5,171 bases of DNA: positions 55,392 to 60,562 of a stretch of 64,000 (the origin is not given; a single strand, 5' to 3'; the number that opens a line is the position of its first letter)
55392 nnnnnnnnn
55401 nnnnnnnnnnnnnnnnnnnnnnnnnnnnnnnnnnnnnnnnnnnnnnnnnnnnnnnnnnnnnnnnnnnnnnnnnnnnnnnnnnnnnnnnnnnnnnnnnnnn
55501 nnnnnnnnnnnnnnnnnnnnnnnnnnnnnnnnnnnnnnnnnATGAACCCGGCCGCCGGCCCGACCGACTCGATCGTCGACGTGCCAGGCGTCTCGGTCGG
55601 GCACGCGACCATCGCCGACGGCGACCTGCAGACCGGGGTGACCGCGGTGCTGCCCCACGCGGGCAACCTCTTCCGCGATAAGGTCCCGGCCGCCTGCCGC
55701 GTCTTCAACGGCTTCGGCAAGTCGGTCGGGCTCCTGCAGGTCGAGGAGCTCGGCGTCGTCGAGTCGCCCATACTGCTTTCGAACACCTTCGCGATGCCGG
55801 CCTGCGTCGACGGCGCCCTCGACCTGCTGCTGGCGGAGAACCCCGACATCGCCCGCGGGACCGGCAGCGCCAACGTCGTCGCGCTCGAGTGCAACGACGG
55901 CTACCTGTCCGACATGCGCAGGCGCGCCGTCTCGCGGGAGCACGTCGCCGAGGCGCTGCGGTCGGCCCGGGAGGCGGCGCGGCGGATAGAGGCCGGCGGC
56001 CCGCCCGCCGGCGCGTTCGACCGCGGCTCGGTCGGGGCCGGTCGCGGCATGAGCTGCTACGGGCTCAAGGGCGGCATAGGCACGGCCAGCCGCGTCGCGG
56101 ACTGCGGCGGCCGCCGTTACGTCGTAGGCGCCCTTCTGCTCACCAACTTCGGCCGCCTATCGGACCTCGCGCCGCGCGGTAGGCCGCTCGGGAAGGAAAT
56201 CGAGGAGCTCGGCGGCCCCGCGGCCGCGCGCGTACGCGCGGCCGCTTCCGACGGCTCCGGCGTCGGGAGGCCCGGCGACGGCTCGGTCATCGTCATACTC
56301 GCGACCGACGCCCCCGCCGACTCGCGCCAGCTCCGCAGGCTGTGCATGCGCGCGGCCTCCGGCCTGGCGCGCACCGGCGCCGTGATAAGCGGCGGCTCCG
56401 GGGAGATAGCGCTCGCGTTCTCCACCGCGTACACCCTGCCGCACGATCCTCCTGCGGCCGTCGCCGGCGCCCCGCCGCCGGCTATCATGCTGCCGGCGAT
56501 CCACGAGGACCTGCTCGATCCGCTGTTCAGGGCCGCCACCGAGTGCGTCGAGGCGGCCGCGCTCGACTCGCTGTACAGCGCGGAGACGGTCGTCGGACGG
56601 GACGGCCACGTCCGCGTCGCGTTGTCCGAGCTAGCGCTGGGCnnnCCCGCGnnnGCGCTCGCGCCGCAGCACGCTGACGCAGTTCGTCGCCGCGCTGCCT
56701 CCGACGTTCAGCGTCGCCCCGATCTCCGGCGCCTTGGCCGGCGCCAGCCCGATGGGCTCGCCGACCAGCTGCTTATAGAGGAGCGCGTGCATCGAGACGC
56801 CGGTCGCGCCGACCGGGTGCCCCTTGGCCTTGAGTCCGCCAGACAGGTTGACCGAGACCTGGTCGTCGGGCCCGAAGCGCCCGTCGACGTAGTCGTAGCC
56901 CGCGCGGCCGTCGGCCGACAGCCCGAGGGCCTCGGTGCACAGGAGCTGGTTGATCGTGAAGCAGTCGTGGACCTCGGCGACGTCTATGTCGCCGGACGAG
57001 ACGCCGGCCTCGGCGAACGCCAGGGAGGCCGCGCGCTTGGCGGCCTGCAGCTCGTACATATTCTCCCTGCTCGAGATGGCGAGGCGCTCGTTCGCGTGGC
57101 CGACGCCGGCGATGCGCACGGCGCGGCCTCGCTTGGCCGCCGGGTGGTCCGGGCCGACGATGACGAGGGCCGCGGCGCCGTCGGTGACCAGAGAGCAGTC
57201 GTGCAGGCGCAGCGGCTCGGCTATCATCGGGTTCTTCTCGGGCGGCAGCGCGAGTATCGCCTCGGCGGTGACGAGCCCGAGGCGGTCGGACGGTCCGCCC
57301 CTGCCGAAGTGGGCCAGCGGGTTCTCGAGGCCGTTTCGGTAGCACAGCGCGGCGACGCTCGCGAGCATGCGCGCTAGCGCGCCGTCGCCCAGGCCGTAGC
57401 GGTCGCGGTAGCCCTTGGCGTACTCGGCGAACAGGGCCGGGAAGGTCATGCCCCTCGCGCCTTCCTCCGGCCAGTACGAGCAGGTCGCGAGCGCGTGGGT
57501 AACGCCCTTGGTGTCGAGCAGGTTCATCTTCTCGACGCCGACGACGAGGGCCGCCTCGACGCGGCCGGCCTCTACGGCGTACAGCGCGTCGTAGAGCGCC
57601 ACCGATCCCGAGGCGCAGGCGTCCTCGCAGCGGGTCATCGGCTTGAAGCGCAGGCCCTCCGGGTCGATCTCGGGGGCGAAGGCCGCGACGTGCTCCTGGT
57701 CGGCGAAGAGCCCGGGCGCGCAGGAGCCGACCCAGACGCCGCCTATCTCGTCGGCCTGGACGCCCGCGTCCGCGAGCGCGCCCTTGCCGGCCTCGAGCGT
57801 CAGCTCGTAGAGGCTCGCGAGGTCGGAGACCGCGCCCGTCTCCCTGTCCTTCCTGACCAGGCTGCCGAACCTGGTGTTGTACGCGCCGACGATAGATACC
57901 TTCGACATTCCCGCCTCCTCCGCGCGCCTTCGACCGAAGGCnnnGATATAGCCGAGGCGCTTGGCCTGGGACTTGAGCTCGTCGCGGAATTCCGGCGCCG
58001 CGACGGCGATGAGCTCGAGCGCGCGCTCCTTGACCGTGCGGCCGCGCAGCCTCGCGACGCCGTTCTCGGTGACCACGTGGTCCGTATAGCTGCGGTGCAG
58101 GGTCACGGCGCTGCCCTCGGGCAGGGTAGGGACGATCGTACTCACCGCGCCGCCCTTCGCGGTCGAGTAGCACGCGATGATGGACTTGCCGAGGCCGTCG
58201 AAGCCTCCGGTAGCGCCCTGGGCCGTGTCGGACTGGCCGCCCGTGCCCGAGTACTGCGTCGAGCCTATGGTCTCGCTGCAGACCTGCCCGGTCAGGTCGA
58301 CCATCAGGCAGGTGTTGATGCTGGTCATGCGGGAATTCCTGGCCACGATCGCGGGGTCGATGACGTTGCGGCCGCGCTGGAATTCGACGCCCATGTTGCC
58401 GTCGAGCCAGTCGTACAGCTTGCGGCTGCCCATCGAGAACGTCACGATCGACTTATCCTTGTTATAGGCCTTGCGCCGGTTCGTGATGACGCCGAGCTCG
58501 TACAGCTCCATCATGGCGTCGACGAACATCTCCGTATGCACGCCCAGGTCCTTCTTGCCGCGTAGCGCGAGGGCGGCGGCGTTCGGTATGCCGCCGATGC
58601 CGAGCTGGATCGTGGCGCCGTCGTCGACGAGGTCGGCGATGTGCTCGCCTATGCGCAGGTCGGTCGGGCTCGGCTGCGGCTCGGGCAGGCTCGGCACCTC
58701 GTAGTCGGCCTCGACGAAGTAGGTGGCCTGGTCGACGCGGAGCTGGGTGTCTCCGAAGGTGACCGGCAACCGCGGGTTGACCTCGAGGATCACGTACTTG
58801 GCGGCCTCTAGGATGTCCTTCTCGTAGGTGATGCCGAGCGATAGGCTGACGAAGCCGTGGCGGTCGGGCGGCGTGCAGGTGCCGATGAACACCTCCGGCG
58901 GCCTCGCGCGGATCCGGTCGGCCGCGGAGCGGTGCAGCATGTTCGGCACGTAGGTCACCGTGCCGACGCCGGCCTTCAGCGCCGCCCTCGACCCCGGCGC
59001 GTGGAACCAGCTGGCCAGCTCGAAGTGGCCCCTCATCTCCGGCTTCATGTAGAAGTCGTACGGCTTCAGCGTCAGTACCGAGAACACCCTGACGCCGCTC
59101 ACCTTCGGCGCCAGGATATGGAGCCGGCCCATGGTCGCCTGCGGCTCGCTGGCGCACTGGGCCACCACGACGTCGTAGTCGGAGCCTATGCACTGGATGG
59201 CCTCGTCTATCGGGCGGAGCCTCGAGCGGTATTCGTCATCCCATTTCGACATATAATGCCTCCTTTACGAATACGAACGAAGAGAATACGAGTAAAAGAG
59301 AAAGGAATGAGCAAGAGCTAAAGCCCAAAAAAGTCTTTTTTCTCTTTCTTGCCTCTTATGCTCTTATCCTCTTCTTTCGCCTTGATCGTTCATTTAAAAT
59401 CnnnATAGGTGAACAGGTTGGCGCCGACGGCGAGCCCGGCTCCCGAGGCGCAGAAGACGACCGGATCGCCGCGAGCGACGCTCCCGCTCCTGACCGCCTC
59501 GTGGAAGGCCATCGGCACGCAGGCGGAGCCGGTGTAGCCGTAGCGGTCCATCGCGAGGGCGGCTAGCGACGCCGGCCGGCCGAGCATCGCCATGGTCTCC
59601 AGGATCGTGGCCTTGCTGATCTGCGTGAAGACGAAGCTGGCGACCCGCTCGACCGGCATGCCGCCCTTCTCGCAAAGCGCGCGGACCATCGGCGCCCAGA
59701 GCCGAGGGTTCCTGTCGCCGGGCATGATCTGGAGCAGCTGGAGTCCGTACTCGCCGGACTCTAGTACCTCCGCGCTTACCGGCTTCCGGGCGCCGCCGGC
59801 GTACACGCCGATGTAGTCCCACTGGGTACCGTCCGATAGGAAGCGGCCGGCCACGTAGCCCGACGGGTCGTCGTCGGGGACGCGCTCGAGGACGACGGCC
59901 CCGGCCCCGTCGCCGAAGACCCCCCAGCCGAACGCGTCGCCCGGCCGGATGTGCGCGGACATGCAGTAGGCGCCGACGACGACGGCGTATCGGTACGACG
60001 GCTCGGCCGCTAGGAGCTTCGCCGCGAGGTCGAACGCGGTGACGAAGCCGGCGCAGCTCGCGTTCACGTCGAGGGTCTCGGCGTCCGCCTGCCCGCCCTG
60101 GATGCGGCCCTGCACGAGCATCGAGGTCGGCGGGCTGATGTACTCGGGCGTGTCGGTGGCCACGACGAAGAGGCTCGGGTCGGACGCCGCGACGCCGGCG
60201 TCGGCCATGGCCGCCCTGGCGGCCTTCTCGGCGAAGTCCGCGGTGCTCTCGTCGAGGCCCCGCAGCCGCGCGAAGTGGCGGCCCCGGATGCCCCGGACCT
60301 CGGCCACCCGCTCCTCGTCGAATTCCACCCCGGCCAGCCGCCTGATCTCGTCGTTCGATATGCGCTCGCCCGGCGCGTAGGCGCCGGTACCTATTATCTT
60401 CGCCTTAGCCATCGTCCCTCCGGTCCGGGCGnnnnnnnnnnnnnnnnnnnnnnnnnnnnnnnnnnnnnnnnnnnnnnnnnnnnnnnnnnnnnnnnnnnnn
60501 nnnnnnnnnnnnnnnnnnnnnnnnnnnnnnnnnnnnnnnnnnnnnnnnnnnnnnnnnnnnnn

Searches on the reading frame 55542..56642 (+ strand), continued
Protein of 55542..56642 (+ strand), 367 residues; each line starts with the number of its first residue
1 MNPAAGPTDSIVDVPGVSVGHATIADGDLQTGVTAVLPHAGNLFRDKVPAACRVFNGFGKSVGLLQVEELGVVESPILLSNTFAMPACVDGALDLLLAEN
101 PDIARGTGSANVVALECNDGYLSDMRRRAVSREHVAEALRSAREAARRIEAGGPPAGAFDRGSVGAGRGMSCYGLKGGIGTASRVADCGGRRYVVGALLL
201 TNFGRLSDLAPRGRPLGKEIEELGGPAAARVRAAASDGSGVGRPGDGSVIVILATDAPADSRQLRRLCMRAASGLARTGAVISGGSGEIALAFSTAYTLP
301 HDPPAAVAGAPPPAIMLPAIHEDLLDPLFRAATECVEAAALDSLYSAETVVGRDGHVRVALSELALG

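Call 43: search_solved_structures(query=window:55542-56642:+, max_evalue=0.00001, show_alignments=2)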
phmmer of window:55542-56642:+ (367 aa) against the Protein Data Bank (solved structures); distinct sequences matched with E-value up to 0.00001: 5.
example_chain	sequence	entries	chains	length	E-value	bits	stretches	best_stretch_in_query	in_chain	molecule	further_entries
2drh_A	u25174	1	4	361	3.5e-83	283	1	6-363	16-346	361aa long hypothetical D-aminopeptidase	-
3n2w_A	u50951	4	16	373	3.1e-42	148.3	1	6-354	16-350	Beta-peptidyl aminopeptidase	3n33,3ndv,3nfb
3n5i_A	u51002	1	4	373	6.3e-42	147.3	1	6-354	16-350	Beta-peptidyl aminopeptidase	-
5tzb_A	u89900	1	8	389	9.6e-42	146.7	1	6-357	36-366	D-aminopeptidase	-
1b65_A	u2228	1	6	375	7.4e-35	124.1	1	4-352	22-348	PROTEIN (AMINOPEPTIDASE)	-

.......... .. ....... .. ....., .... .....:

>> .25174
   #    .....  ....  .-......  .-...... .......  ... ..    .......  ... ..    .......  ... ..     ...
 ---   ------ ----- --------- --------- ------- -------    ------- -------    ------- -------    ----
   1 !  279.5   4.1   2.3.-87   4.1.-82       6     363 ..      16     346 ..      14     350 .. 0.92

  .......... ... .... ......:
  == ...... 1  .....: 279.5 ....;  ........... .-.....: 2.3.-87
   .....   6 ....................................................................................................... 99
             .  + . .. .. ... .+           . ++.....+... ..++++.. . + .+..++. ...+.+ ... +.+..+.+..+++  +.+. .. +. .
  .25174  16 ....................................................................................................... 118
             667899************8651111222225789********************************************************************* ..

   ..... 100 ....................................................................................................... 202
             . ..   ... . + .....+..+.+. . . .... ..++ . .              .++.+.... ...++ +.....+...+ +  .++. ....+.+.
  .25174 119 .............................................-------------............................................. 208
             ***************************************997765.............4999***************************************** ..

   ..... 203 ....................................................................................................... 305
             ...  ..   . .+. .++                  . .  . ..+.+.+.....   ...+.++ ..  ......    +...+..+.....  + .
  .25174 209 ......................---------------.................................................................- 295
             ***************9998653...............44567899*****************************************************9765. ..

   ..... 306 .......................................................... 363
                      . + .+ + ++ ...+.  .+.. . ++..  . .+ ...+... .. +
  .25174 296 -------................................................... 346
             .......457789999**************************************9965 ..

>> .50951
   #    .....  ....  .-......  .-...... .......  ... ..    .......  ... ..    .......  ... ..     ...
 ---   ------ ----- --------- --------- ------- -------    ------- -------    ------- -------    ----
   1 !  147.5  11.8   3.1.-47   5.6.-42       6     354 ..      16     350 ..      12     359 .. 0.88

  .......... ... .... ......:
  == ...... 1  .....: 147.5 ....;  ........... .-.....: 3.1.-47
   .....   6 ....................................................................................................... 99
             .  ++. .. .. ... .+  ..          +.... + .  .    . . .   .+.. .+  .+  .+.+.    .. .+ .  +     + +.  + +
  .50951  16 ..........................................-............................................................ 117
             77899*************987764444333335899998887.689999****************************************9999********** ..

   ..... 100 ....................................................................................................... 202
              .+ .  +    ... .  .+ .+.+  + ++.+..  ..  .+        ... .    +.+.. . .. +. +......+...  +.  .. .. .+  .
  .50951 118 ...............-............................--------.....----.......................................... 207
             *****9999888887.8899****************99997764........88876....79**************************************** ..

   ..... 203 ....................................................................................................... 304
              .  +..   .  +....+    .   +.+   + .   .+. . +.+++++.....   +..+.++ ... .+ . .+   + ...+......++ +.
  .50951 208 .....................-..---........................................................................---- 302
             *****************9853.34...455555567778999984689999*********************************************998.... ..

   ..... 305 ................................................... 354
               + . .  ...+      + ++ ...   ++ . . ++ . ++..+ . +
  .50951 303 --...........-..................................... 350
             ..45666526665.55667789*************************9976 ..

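Call 49: find_encoding_contigs(protein=P0138, flank=9000, max_places=1)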
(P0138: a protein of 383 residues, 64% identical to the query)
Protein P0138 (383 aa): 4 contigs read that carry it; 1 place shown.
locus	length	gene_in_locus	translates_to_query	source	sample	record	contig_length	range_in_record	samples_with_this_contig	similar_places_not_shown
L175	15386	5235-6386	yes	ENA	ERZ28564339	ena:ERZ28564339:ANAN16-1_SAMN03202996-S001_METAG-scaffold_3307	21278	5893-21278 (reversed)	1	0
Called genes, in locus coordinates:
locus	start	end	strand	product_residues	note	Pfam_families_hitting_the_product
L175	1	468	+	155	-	?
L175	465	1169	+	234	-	PF00072:Response_reg, PF00486:Trans_reg_C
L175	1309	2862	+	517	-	PF00221:Lyase_aromatic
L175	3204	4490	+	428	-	-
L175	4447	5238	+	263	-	PF17392:Urocanase_C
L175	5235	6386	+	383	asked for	PF03576:Peptidase_S58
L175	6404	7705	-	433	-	-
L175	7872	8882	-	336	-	PF08545:ACP_syn_III, PF08541:ACP_syn_III_C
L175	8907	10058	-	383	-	PF00440:TetR_N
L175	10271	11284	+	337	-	PF08545:ACP_syn_III, PF08541:ACP_syn_III_C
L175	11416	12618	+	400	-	PF13458:Peripla_BP_6, PF01094:ANF_receptor (weak), PF13433:Peripla_BP_5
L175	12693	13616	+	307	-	PF02653:BPD_transp_2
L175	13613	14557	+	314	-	PF02653:BPD_transp_2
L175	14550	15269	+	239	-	PF00005:ABC_tran, PF12399:BCA_ABC_TP_C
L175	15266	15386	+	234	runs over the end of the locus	PF00005:ABC_tran, PF13304:AAA_21 (faint)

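Call 50: find_encoding_contigs(protein=P0142, flank=9000, max_places=1)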
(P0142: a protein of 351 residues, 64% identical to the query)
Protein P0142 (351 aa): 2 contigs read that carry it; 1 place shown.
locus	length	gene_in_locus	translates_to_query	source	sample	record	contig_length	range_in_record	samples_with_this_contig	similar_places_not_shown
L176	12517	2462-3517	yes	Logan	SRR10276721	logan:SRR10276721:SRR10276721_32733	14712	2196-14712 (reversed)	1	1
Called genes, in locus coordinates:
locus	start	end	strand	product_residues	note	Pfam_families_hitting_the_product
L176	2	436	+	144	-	?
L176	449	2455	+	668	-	PF17391:Urocanase_N, PF01175:Urocanase, PF17392:Urocanase_C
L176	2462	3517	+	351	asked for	PF03576:Peptidase_S58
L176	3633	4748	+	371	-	PF13433:Peripla_BP_5 (weak), PF13458:Peripla_BP_6, PF01094:ANF_receptor (faint)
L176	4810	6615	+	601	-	-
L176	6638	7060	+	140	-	PF00072:Response_reg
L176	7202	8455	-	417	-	PF00108:Thiolase_N, PF22691:Thiolase_C_1, PF02803:Thiolase_C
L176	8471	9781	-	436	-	PF02550:AcetylCoA_hydro, PF13336:AcetylCoA_hyd_C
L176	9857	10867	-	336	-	PF08545:ACP_syn_III, PF08541:ACP_syn_III_C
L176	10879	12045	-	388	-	PF00440:TetR_N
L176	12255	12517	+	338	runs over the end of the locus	PF08545:ACP_syn_III, PF08541:ACP_syn_III_C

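Call 58: search_protein_families(library=ncbifam, proteins=[window:55542-56642:+], max_evalue=0.001)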
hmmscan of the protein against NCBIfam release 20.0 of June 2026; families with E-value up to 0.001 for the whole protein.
window:55542-56642:+ (367 aa): 0 families

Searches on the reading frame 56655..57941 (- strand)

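Call 9: search_protein_families(library=pfam, proteins=[window:56655-57941:-], max_evalue=0.001)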
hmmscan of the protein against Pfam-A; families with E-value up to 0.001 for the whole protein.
window:56655-57941:- (429 aa): 5 families
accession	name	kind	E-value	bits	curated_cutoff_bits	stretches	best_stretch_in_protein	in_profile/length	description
PF22691.2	Thiolase_C_1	-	4.6e-30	104.7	28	1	281-427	1-144/144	Thiolase C-terminal domain-like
PF00108.29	Thiolase_N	-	5.4e-16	59.2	26.4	1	15-262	1-257/260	Thiolase, N-terminal domain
PF02803.24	Thiolase_C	-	1.4e-09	38.1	27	1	303-393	26-98/123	Thiolase, C-terminal domain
PF00109.32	ketoacyl-synt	-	0.00015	21.9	20.8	0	108-139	173-204/252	Beta-ketoacyl synthase, N-terminal domain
PF08545.16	ACP_syn_III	-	0.00091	19.5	24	0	107-140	5-38/80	3-Oxoacyl-[acyl-carrier-protein (ACP)] synthase III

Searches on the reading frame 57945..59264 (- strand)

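Call 9: search_protein_families(library=pfam, proteins=[window:57945-59264:-], max_evalue=0.001)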
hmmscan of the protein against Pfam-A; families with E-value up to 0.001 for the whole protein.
window:57945-59264:- (440 aa): 2 families
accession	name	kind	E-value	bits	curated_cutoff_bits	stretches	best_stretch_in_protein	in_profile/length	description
PF13336.12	AcetylCoA_hyd_C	-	1.1e-52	178.5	23.7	1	279-434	1-154/154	Acetyl-CoA hydrolase/transferase C-terminal domain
PF02550.21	AcetylCoA_hydro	-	3.2e-05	24.5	24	1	60-187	63-190/198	Acetyl-CoA hydrolase/transferase N-terminal domain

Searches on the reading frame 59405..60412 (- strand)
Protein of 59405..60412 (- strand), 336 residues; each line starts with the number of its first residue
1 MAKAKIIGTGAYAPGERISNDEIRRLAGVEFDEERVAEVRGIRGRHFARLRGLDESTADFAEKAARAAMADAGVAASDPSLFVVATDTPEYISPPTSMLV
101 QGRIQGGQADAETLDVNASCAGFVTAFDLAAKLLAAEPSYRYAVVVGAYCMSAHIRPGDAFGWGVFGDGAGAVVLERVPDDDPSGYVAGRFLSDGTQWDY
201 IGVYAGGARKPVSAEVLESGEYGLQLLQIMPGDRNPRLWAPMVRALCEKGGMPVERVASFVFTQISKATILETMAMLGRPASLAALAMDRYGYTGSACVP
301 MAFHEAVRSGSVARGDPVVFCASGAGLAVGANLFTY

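Call 57: search_protein_families(library=pfam, proteins=[window:59405-60412:-], max_evalue=0.001)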
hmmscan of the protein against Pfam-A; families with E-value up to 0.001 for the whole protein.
window:59405-60412:- (336 aa): 2 families
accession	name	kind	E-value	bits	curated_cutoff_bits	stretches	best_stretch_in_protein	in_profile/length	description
PF08541.16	ACP_syn_III_C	-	1.8e-18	66.9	26.6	1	247-335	1-89/90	3-Oxoacyl-[acyl-carrier-protein (ACP)] synthase III C terminal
PF08545.16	ACP_syn_III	-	4.4e-16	59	24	1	114-182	1-67/80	3-Oxoacyl-[acyl-carrier-protein (ACP)] synthase III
